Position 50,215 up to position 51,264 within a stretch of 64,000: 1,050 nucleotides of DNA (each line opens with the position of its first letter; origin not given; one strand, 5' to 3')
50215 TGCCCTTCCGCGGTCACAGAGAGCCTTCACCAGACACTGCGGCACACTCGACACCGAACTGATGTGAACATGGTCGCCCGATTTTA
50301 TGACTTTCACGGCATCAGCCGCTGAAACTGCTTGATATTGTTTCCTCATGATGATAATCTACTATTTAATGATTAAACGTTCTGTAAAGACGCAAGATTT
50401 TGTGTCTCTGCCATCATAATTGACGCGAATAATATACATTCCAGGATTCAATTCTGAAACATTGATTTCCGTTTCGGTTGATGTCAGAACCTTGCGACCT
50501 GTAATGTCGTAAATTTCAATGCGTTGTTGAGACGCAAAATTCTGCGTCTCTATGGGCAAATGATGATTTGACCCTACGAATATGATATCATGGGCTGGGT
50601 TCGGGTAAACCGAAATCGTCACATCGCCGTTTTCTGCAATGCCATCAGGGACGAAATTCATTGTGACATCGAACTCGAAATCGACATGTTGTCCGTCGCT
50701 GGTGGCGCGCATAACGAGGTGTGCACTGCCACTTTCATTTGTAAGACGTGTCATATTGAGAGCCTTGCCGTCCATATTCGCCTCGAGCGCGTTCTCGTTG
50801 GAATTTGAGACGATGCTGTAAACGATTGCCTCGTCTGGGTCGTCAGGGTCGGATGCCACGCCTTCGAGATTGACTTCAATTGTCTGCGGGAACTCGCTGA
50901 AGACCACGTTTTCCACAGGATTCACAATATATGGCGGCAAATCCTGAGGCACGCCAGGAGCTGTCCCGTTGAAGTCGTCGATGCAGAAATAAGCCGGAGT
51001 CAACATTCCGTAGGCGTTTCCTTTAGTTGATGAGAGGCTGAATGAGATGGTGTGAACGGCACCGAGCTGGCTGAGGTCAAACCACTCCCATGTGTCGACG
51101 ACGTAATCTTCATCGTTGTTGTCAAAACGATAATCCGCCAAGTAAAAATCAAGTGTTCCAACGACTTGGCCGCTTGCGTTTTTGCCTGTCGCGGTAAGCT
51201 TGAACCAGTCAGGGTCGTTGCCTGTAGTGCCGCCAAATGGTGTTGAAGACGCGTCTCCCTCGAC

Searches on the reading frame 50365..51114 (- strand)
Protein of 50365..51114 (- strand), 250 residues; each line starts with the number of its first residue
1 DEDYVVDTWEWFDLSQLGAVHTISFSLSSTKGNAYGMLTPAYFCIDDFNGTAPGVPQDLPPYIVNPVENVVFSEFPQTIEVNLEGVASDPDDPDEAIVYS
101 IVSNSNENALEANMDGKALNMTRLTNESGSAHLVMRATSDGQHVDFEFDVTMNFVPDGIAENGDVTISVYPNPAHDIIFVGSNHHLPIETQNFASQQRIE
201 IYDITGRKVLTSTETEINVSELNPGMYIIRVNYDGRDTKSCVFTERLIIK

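Call 47: search_protein_families(library=ncbifam, proteins=[window:50365-51114:-], max_evalue=0.01)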
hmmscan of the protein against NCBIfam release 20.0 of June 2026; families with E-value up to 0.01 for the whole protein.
window:50365-51114:- (250 aa): 5 families
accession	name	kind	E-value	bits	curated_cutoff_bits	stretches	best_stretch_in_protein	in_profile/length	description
TIGR04183.1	Por_Secre_tail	domain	3.2e-12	46.3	23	1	169-237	1-64/72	T9SS type A sorting domain-containing protein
NF038113.1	T9SSA_dep_M36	equivalog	1.1e-09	37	885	1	163-240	789-864/869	T9SS-dependent M36 family metallopeptidase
NF033708.1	T9SS_Cterm_ChiA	domain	2.6e-05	24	40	1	198-232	3-42/55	T9SS sorting signal type C domain-containing protein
NF052644.1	T9SS_DNase_Rie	equivalog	0.00086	18.7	260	1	190-237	193-243/251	T9SS-dependent surface endonuclease, AS87_RS02955 family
NF050177.1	TapA_OM_Porphy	equivalog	0.0015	17.4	500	1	164-249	468-543/544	TapA/TapC family T9SS-dependent outer membrane protein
